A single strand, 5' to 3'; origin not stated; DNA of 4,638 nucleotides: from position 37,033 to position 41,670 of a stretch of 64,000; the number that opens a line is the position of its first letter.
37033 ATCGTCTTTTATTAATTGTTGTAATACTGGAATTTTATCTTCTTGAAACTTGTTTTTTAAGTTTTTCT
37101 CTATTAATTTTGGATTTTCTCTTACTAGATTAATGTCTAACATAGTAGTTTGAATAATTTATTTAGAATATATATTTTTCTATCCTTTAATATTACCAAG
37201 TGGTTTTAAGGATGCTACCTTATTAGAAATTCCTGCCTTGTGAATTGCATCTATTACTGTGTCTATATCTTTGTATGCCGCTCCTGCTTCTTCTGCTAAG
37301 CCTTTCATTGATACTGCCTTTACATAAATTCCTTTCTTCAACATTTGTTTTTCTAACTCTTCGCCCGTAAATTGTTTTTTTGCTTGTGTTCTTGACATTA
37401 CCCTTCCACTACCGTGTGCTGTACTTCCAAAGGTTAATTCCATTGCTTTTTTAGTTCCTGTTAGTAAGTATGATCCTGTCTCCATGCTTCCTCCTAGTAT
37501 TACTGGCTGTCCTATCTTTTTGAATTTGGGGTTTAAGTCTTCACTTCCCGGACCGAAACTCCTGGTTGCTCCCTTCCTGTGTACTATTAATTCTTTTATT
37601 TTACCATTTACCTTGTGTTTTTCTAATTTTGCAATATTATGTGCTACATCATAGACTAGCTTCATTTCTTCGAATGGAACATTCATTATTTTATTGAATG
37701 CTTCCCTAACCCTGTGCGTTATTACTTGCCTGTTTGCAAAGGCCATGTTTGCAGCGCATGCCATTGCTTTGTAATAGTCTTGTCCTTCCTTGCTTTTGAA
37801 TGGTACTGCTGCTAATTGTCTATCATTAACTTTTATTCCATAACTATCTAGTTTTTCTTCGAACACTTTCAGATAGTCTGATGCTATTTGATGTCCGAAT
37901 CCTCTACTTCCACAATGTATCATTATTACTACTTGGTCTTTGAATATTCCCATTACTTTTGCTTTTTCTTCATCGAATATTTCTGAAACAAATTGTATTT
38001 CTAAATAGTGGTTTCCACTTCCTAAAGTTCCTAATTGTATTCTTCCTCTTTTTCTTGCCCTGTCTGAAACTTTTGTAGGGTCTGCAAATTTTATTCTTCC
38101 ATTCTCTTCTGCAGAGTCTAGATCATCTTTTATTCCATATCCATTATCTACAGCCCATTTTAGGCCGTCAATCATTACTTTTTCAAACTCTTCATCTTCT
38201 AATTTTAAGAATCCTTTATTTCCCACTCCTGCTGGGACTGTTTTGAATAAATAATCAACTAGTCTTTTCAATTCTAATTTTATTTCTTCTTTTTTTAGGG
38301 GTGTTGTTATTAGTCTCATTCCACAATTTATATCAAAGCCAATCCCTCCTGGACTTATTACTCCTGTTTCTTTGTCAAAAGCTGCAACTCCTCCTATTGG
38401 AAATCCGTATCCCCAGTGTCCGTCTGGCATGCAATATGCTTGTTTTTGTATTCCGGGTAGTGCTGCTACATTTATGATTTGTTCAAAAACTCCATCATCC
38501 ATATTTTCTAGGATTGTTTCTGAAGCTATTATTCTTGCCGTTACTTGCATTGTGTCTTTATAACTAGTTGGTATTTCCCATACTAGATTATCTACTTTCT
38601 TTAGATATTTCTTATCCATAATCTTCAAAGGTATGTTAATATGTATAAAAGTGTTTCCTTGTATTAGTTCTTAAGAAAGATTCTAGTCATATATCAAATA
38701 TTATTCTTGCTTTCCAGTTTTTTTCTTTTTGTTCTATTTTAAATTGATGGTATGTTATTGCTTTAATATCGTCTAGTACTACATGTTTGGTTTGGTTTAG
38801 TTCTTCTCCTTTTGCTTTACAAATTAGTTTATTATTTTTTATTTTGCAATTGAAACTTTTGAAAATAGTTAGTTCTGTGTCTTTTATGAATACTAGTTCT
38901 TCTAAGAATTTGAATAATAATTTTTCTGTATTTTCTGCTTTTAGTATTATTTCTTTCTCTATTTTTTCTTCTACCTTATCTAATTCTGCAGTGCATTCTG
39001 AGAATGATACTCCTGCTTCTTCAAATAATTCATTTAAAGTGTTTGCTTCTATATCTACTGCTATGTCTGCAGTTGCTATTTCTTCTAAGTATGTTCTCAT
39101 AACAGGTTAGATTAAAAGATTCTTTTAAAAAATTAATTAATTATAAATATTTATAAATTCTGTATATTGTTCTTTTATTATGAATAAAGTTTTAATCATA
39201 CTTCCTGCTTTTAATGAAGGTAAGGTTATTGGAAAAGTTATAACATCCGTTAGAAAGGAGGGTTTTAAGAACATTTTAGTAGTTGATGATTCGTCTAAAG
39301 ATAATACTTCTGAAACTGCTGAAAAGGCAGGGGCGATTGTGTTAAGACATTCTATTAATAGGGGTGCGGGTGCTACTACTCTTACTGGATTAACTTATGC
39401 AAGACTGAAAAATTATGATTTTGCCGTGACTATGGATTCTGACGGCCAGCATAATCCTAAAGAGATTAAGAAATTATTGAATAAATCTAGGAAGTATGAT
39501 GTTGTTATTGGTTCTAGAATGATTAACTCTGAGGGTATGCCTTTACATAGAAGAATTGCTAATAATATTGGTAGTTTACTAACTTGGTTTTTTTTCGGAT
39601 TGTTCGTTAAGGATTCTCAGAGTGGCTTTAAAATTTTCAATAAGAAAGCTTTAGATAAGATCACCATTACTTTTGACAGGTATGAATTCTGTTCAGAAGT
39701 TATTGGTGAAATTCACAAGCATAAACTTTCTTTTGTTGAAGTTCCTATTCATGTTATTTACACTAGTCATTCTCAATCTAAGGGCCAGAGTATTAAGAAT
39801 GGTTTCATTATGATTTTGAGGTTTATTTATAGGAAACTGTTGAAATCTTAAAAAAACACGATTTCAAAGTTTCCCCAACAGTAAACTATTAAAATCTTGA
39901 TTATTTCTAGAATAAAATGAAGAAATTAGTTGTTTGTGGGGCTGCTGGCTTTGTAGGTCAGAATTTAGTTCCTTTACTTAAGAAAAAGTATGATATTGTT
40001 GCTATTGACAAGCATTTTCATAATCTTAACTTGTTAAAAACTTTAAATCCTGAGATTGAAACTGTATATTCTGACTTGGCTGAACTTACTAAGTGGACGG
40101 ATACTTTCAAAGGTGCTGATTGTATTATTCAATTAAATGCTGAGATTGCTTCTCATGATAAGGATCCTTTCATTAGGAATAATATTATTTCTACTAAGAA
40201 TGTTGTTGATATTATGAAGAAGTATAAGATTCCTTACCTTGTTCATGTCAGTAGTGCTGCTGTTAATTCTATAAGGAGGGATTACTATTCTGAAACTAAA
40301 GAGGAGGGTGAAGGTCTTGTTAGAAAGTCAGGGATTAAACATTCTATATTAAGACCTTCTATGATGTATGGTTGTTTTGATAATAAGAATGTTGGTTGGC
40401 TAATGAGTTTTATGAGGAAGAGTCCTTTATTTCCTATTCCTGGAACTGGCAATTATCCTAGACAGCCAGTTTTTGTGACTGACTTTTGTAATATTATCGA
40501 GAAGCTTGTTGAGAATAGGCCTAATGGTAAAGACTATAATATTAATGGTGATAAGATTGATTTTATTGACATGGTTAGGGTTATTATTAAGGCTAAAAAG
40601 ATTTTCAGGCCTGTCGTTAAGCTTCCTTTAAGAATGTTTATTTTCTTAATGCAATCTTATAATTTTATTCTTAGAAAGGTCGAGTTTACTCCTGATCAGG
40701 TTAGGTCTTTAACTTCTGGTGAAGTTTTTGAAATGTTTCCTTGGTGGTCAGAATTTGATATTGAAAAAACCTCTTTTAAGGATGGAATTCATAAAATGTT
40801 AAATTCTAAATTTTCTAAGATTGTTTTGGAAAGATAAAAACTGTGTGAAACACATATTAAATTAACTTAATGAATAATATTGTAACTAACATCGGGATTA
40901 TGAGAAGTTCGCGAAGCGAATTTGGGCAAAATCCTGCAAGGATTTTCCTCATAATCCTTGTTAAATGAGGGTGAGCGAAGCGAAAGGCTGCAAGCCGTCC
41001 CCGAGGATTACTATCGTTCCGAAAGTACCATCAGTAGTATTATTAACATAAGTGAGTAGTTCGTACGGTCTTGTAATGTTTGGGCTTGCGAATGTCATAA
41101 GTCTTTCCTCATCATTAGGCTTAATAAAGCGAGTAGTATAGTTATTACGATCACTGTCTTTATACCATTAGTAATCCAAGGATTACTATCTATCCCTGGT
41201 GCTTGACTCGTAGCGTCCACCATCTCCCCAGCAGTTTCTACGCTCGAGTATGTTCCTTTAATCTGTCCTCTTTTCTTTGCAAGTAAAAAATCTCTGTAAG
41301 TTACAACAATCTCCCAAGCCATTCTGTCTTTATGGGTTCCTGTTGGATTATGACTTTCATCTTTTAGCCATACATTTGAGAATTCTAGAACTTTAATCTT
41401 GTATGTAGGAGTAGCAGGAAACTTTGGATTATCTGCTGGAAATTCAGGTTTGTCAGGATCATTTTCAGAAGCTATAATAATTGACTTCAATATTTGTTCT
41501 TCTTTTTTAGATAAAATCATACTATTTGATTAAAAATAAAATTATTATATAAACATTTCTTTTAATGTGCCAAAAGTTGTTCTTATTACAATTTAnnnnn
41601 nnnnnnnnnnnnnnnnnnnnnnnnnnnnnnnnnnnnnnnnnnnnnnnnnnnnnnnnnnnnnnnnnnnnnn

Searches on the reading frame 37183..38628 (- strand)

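Call 50: search_protein_families(library=pfam, proteins=[window:37183-38628:-], max_evalue=0.001)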
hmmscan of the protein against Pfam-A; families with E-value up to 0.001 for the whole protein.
window:37183-38628:- (482 aa): 1 family
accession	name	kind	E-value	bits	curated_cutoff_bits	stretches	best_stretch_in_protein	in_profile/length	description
PF01139.22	RtcB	-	1.2e-175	585.2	27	1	50-482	1-426/426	tRNA-splicing ligase RtcB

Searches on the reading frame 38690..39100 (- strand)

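Call 50: search_protein_families(library=pfam, proteins=[window:38690-39100:-], max_evalue=0.001)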
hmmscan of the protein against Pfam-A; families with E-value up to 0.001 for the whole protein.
window:38690-39100:- (137 aa): 1 family
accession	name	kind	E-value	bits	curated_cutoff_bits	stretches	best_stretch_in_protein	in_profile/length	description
PF01951.21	Archease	-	2.6e-36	125.4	25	1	10-137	7-136/136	Archease protein family (MTH1598/TM1083)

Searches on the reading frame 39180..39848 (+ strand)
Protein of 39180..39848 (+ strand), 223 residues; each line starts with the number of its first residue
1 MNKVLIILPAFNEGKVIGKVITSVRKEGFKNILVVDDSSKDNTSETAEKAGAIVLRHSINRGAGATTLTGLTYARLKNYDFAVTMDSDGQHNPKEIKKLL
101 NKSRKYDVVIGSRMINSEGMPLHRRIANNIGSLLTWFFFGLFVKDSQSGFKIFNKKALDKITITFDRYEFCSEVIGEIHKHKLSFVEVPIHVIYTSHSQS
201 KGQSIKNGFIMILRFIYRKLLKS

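Call 50: search_protein_families(library=pfam, proteins=[window:39180-39848:+], max_evalue=0.001)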
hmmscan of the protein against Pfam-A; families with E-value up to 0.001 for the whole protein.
window:39180-39848:+ (223 aa): 2 families
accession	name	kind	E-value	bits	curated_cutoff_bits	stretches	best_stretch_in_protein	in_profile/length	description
PF00535.33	Glycos_transf_2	-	2.6e-25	89.7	23.3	1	6-161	2-167/168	Glycosyl transferase family 2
PF13704.12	Glyco_tranf_2_4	-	4.3e-05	24.4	27.5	1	12-88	2-81/98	Glycosyl transferase family 2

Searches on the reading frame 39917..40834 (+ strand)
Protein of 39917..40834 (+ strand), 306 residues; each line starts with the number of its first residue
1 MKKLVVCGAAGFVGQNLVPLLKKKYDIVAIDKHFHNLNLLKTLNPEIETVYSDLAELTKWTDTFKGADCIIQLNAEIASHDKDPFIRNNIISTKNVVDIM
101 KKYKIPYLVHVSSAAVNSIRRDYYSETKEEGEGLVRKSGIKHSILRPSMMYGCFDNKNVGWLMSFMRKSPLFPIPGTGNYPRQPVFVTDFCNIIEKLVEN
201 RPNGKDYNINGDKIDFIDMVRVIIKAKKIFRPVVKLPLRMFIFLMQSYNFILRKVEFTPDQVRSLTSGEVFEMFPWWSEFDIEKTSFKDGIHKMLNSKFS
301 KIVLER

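Call 51: search_protein_families(library=pfam, proteins=[window:39917-40834:+], max_evalue=0.001)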
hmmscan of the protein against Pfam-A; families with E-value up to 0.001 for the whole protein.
window:39917-40834:+ (306 aa): 7 families
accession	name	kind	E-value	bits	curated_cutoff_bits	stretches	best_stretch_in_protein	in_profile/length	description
PF01370.27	Epimerase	-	7.1e-20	71.9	20.9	1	5-209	2-239/240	NAD dependent epimerase/dehydratase family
PF01073.25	3Beta_HSD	-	2.4e-12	46.9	22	1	5-116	1-119/280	3-beta hydroxysteroid dehydrogenase/isomerase family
PF13460.12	NAD_binding_10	-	7.3e-12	46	27.2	1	8-150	1-146/184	NAD(P)H-binding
PF07993.18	NAD_binding_4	-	1.9e-08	34.2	20.1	0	59-122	81-146/258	Male sterility protein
PF04321.23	RmlD_sub_bind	-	2.5e-07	30.5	27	1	3-160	2-161/287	RmlD substrate binding domain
PF16363.11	GDP_Man_Dehyd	-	4.9e-07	30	27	1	6-116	2-132/332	GDP-mannose 4,6 dehydratase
PF05368.20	NmrA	-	0.00021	21.4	27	1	2-159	3-157/298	NmrA-like family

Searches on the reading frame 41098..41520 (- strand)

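Call 51: search_protein_families(library=pfam, proteins=[window:41098-41520:-], max_evalue=0.001)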
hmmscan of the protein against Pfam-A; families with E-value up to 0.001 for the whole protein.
window:41098-41520:- (141 aa): 1 family
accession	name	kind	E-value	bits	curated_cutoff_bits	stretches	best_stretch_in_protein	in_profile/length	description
PF00291.31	PALP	-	9e-07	28.9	35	1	37-80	8-49/295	Pyridoxal-phosphate dependent enzyme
